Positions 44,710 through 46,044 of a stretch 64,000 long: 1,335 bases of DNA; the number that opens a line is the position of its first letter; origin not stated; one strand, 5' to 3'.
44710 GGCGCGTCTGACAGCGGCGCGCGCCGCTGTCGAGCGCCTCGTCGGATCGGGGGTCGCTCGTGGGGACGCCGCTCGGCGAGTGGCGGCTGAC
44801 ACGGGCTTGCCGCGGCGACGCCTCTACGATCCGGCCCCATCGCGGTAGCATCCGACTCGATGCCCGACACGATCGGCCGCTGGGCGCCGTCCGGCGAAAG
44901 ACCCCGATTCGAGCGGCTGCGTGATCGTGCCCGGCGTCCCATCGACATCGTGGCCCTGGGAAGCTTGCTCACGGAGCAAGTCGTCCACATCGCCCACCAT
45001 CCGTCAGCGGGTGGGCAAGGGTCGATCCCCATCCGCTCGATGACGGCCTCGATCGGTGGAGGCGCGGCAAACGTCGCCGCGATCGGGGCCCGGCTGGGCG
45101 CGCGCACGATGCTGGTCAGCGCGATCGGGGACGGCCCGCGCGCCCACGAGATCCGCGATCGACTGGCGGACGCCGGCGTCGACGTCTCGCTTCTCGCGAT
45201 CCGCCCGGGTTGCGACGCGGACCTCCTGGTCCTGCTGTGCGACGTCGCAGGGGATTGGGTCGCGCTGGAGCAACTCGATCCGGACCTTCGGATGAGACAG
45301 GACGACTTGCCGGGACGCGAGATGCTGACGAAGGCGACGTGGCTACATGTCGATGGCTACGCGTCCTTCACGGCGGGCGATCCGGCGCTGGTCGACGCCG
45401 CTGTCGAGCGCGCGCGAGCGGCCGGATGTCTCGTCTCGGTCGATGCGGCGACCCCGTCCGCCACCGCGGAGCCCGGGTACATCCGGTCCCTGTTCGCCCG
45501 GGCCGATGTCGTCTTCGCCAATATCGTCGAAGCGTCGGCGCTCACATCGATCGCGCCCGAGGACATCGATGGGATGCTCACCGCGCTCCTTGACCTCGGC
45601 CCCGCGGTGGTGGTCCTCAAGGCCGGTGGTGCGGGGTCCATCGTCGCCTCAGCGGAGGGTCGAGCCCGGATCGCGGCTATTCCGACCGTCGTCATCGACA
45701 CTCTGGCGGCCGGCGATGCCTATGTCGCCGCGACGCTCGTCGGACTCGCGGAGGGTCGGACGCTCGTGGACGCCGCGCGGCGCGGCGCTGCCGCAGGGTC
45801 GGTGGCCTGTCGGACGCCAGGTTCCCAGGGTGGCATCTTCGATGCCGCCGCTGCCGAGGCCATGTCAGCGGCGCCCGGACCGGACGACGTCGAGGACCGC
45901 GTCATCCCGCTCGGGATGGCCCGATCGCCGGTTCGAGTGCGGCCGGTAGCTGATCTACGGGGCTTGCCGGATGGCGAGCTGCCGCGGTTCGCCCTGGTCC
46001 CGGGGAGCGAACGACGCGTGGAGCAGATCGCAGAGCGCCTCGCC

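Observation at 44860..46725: PfkB kinase fused in-frame to a divergent nucleoside-phosphorylase domain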

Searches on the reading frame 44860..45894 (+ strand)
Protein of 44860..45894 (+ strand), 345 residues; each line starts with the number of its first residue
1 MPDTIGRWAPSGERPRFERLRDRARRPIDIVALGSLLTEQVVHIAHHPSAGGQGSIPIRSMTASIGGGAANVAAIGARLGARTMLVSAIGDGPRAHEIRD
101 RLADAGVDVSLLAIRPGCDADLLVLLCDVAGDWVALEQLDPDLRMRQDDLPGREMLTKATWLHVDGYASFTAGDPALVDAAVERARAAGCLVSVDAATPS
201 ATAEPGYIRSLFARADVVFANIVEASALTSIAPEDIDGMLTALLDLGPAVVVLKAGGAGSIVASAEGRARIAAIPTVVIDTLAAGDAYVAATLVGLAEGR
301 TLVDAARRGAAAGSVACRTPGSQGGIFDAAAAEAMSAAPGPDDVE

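Call 16: search_solved_structures(query=window:44860-45894:+, max_evalue=0.00001, show_alignments=2)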
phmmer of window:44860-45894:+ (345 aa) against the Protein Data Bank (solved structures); distinct sequences matched with E-value up to 0.00001: 39.
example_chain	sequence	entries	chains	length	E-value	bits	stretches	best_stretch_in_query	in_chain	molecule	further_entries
6znx_A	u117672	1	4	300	1.9e-17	66.9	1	31-326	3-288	Ribokinase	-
3h49_A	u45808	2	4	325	2.8e-17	66.3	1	52-330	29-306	Ribokinase | Uncharacterized sugar kinase ydjH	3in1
8cqx_A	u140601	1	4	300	5.2e-17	65.4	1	31-326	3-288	Ribokinase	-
5zwy_A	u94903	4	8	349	2.9e-15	59.7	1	26-323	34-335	Ribokinase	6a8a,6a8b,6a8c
11bl_A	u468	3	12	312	9.9e-15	57.9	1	59-323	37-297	Ribokinase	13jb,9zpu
5ey7_A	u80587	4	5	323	5.4e-14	55.5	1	66-331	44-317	Fructokinase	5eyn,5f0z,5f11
5ygg_A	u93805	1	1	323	2e-13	53.7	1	66-331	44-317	Fructokinase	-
3hj6_A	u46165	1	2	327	2.6e-13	53.3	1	26-319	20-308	Fructokinase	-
1tyy_A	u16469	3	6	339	2.1e-12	50.3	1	64-342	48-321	putative sugar kinase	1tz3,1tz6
1gqt_A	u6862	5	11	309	5.8e-12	48.8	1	30-325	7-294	RIBOKINASE | PROTEIN (RIBOKINASE)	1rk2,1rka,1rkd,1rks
7ag6_A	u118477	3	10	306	9.9e-11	44.8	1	30-329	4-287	Sulfofructose kinase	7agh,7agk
6ilr_A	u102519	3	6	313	1.5e-10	44.2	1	210-322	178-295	Ribokinase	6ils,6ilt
7fca_A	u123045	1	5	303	4.6e-10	42.6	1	64-308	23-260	Fructokinase, PfkB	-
2qcv_A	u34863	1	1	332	7.4e-10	41.9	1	62-323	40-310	Putative 5-dehydro-2-deoxygluconokinase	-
7fca_D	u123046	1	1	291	8.7e-10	41.7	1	64-308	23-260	Fructokinase, PfkB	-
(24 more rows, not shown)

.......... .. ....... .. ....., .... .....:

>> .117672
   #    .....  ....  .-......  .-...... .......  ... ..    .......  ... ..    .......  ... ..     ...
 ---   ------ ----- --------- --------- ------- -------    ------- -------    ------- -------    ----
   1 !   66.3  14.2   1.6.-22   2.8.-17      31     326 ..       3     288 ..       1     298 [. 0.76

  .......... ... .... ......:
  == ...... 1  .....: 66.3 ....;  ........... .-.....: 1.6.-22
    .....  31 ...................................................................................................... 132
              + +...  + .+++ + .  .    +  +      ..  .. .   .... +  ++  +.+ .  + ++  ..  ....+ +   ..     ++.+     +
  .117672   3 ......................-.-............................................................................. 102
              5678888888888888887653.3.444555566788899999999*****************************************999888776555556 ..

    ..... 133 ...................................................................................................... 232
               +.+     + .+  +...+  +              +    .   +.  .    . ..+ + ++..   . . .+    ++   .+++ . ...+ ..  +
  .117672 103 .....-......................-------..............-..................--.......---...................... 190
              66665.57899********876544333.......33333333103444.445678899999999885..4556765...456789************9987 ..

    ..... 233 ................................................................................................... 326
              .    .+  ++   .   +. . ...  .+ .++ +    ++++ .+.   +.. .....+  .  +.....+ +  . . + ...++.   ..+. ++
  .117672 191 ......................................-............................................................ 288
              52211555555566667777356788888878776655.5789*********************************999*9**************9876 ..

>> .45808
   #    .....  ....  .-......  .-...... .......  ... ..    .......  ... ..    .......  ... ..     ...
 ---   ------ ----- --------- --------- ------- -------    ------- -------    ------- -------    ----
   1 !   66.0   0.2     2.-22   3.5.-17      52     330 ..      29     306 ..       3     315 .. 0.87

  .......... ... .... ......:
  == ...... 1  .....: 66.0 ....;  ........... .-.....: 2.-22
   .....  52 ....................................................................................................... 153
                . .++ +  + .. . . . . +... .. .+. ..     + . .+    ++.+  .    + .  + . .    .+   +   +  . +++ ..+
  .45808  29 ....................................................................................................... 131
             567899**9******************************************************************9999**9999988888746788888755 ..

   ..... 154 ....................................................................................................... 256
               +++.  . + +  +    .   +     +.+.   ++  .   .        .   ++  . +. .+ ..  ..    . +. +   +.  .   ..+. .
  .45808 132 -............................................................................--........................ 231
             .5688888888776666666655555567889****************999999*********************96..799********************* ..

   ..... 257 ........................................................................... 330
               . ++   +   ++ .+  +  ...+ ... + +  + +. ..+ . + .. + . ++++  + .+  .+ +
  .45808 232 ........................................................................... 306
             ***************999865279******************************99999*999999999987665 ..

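Call 20: find_homologous_proteins(query=A2, max_evalue=1e-20)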
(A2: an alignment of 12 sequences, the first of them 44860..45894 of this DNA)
Query A2 (12 sequences) (345 aa, profile of the alignment): 39 proteins with E <= 1e-20 among 8000 candidates.
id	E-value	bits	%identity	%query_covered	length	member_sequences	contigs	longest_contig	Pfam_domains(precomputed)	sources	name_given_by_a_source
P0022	1.4e-136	473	33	87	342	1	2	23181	PF00294.30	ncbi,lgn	-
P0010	4.4e-136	471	43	94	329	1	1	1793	PF00294.30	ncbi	-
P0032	1.8e-112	394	31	86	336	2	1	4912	PF00294.30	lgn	-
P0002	2.2e-111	390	63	88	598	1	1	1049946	PF00294.30,PF01048.27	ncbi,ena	-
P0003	6.4e-109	382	61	92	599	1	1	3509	PF08543.18,PF00294.30,PF01048.27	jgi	jgi:uridine phosphorylase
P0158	1.4e-108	381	64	90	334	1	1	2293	PF08543.18,PF00294.30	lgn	-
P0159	1.8e-108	381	59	98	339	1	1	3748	PF00294.30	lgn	-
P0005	3.6e-108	380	63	82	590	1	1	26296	PF00294.30,PF01048.27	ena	-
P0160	9.3e-108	378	59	96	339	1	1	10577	PF00294.30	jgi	jgi:sugar/nucleoside kinase (ribokinase family)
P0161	1.1e-107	378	43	90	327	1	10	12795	PF00294.30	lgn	-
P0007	1.9e-104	367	61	91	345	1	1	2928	PF00294.30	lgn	-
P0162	1.0e-100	355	46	81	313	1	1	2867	PF00294.30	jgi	jgi:sugar/nucleoside kinase (ribokinase family)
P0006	2.6e-100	354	62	90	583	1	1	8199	PF00294.30,PF01048.27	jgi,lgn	-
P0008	8.1e-79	283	54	80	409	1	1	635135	PF00294.30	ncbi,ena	-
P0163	3.7e-39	153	36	83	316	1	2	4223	PF00294.30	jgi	jgi:2-dehydro-3-deoxygluconokinase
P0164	1.0e-36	145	31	78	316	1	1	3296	PF00294.30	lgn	-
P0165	5.3e-33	133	30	90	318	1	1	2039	PF00294.30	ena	-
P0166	5.7e-32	129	28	87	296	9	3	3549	PF00294.30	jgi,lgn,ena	jgi:hypothetical protein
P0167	8.5e-32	129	28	85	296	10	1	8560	PF00294.30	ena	-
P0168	9.7e-31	125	34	47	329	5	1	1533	PF00294.30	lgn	-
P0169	1.5e-29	121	23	87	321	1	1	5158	PF00294.30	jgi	-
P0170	1.7e-28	118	32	68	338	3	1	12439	PF00294.30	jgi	jgi:sugar/nucleoside kinase (ribokinase family)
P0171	3.1e-27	114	30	79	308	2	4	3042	PF08543.18,PF00294.30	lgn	-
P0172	2.3e-26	111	31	68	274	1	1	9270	PF00294.30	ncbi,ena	-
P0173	4.6e-26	110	40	27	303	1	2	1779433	PF08543.18,PF00294.30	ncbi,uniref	ncbi:ribokinase [Streptomyces sp. NPDC020794]|uniref:ribokinase n=1 Tax=unclassified Streptomyces Ta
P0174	1.1e-25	108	29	78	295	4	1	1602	PF00294.30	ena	-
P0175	3.3e-25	107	37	34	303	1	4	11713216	PF08543.18,PF00294.30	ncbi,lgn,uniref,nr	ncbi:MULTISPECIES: ribokinase [Streptomyces]|uniref:ribokinase n=1 Tax=Streptomyces TaxID=1883 RepID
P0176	5.1e-25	106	30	69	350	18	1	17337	PF00294.30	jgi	jgi:sugar/nucleoside kinase (ribokinase family)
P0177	5.7e-25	106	31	74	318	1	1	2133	PF00294.30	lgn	-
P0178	1.1e-24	105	30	74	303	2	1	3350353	PF00294.30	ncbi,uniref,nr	ncbi:sugar kinase [Microbacterium oleivorans]|uniref:Sugar kinase n=2 Tax=Microbacterium oleivorans 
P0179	1.2e-24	105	38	34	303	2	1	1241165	PF08543.18,PF00294.30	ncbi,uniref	ncbi:ribokinase [Streptomyces mirabilis]|uniref:ribokinase n=1 Tax=Streptomyces mirabilis TaxID=6823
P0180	1.4e-24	105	32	79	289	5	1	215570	PF00294.30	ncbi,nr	ncbi:MAG: carbohydrate kinase family protein [Hyphomicrobiaceae bacterium]|nr:carbohydrate kinase fa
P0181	7.4e-24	102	30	90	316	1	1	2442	PF08543.18,PF00294.30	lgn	-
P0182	1.6e-23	101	28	70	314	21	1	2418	PF00294.30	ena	-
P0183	3.3e-23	100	34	42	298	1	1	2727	PF00294.30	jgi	jgi:sugar/nucleoside kinase (ribokinase family)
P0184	5.6e-23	100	26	74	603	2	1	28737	PF09863.16,PF00294.30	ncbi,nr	ncbi:MAG: 5-dehydro-2-deoxygluconokinase [Betaproteobacteria bacterium]|nr:5-dehydro-2-deoxygluconok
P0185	1.0e-22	99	30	76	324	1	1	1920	PF00294.30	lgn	-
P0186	2.3e-22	98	29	67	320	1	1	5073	PF00294.30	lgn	-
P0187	2.1e-21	94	33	86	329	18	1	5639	PF08543.18,PF00294.30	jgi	-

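Call 21: find_encoding_contigs(protein=P0160, flank=10000, max_places=2)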
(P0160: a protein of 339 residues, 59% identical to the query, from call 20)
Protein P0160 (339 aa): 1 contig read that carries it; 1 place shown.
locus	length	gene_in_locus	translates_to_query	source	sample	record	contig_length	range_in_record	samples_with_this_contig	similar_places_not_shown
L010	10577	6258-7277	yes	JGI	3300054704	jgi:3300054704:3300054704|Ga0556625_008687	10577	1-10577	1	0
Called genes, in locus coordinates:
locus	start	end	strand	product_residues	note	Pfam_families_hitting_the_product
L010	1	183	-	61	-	?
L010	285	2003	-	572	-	PF00496:SBP_bac_5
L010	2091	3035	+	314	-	PF00795:CN_hydrolase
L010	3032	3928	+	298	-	PF02540:NAD_synthase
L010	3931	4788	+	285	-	PF00590:TP_methylase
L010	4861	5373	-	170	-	PF00436:SSB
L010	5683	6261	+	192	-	PF18306:LDcluster4, PF03641:Lysine_decarbox (weak)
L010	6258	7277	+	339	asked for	PF00294:PfkB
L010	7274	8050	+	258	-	PF01048:PNP_UDP_1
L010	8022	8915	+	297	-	-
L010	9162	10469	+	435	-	PF00709:Adenylsucc_synt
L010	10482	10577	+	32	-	?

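Call 23: find_encoding_contigs(protein=P0161, flank=10000, max_places=3)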
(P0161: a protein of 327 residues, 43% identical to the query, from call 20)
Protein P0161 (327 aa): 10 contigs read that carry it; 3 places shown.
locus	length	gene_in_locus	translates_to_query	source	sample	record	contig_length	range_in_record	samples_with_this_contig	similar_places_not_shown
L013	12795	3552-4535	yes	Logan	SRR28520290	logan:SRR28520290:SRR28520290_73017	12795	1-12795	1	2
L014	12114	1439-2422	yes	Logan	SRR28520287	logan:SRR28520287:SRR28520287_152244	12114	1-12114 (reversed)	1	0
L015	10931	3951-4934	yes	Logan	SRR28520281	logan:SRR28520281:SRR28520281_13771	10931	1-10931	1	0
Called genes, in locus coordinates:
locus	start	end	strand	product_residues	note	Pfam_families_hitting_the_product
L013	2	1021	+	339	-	?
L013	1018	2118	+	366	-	PF02653:BPD_transp_2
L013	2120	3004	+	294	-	PF02653:BPD_transp_2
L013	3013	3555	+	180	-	PF18306:LDcluster4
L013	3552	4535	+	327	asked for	PF00294:PfkB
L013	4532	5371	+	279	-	PF01048:PNP_UDP_1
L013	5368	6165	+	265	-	PF01048:PNP_UDP_1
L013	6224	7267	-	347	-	PF00356:LacI, PF00532:Peripla_BP_1, PF13407:Peripla_BP_4, PF13377:Peripla_BP_3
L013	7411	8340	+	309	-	PF00528:BPD_transp_1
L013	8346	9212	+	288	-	PF00528:BPD_transp_1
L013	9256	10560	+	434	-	PF01547:SBP_bac_1, PF13416:SBP_bac_8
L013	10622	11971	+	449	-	PF02056:Glyco_hydro_4, PF11975:Glyco_hydro_4C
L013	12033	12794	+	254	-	?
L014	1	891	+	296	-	?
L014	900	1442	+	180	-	PF18306:LDcluster4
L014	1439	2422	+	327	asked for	PF00294:PfkB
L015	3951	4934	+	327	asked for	PF00294:PfkB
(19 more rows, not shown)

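Call 34: find_related_loci(query=A2, collection=metagenome_contigs, flank=10000)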
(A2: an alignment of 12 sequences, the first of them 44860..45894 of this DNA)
Query A2 (345 aa) in metagenome_contigs; peptide patterns used: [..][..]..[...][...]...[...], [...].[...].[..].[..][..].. (x = any residue, [..] = any of these).
600 stretches matched a pattern (row limit reached: there are more); 257 encode a relative of the query (tblastn E <= 1e-3); the best 80 are kept; 80 distinct loci.
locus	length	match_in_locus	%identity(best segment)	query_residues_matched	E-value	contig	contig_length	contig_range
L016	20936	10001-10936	37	15-327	1e-61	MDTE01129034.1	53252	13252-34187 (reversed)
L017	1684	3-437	38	176-322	2e-25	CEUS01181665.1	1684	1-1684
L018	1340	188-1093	28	25-335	3e-19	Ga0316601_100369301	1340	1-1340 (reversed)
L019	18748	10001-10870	35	58-345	2e-18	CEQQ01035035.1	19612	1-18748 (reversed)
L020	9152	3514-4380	29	26-321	1e-16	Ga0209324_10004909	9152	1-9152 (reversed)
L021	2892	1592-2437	27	52-342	2e-16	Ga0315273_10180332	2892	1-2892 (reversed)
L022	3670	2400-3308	26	16-325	3e-16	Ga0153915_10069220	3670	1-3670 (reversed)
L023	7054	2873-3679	30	23-299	5e-16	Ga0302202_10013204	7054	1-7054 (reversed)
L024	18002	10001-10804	31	65-326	8e-16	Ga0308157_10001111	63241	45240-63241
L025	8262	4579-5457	24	28-325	1e-15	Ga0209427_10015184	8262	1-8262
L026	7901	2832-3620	28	65-322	4e-15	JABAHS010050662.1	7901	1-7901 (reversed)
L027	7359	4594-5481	28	29-325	3e-14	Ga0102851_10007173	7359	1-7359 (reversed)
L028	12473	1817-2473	25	57-293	8e-14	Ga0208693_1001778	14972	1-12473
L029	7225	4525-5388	28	26-321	1e-13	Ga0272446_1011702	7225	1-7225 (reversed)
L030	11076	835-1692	27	30-323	1e-13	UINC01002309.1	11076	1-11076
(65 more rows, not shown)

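Call 37: search_protein_families(library=pfam, proteins=[L016:3483-4958:-, L016:4958-5731:-, L016:5722-6663:-, L016:6716-7642:-, L016:7731-8897:+, L016:8940-9923:+, L016:9920-10972:+, L016:13114-13500:-, L016:13515-14753:-, L016:14812-16167:-], max_evalue=0.001)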
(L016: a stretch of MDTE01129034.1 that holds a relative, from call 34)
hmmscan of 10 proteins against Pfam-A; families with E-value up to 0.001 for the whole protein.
L016:3483-4958:- (491 aa): 1 family
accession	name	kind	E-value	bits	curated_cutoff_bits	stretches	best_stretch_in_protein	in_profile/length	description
PF02696.19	SelO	-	4.1e-115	385.6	22.8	1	4-461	5-465/466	Protein adenylyltransferase SelO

L016:4958-5731:- (257 aa): 4 families
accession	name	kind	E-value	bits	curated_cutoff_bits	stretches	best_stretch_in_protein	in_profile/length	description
PF01061.29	ABC2_membrane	-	1.7e-29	103.3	26.9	1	6-214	3-210/211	ABC-2 type transporter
PF12698.13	ABC2_membrane_3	-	5.1e-17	62.4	31.6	1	55-246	161-344/347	ABC-2 family transporter protein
PF12679.13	ABC2_membrane_2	-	1.1e-09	38.4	27.2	1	8-254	2-281/283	ABC-2 family transporter protein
PF12730.13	ABC2_membrane_4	-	0.00037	21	27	1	14-168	6-169/179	ABC-2 family transporter protein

L016:5722-6663:- (313 aa): 4 families
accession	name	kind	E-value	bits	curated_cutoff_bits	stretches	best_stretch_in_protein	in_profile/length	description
PF00005.33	ABC_tran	-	2.7e-31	109.4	25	1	23-175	2-137/137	ABC transporter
PF13304.12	AAA_21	-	5.2e-14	53.4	27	1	143-205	234-298/304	AAA domain, putative AbiEii toxin, Type IV TA system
PF13175.12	AAA_15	-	0.0004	20.5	32.1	0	165-205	329-369/374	AAA ATPase domain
PF02463.25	SMC_N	-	0.00065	19.6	40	0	167-220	161-212/220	RecF/RecN/SMC N terminal domain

L016:6716-7642:- (308 aa): 1 family
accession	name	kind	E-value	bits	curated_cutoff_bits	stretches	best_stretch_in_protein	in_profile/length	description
PF00480.26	ROK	-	6.1e-78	262.7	22.9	1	9-307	2-293/294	ROK family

L016:7731-8897:+ (388 aa): 1 family
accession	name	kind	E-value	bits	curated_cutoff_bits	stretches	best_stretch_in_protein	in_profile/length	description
PF01380.27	SIS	-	7.3e-18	65.1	25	2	40-169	5-130/131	SIS domain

L016:8940-9923:+ (327 aa): 1 family
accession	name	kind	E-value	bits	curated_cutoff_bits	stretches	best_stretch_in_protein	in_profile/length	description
PF00294.29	PfkB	-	2.2e-48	165.6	25.8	1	15-315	3-298/302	pfkB family carbohydrate kinase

L016:9920-10972:+ (350 aa): 1 family
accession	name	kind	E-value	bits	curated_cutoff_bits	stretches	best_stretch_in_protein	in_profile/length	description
PF00294.29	PfkB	-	2.8e-39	135.7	25.8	1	61-333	21-294/302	pfkB family carbohydrate kinase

L016:13114-13500:- (128 aa): 1 family
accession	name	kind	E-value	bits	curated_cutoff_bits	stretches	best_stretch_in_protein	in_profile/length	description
PF01592.21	NifU_N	-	2.9e-30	105.5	22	1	4-119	1-117/127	NifU-like N terminal domain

L016:13515-14753:- (412 aa): 4 families
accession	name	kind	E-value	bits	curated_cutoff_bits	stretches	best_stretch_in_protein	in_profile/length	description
PF00266.25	Aminotran_5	-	6.5e-150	499.7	21.5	1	30-400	1-371/371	Aminotransferase class-V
PF01053.26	Cys_Met_Meta_PP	-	4e-08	32.6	27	1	115-231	88-198/381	Cys/Met metabolism PLP-dependent enzyme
PF01041.23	DegT_DnrJ_EryC1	-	1.7e-05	24.6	19.8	1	90-211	39-151/360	DegT/DnrJ/EryC1/StrS aminotransferase family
PF00155.27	Aminotran_1_2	-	0.00038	20.2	19.7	1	72-207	42-187/361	Aminotransferase class I and II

L016:14812-16167:- (451 aa): 2 families
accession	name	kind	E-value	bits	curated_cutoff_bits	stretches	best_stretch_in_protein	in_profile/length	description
PF01458.23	SUFBD_core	-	1.8e-80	270.2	27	1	199-425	9-232/232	SUF system FeS cluster assembly, SufBD core domain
PF19295.5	SufBD_N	-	1.1e-12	48.4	23.5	1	42-189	27-170/172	SufBD protein N-terminal region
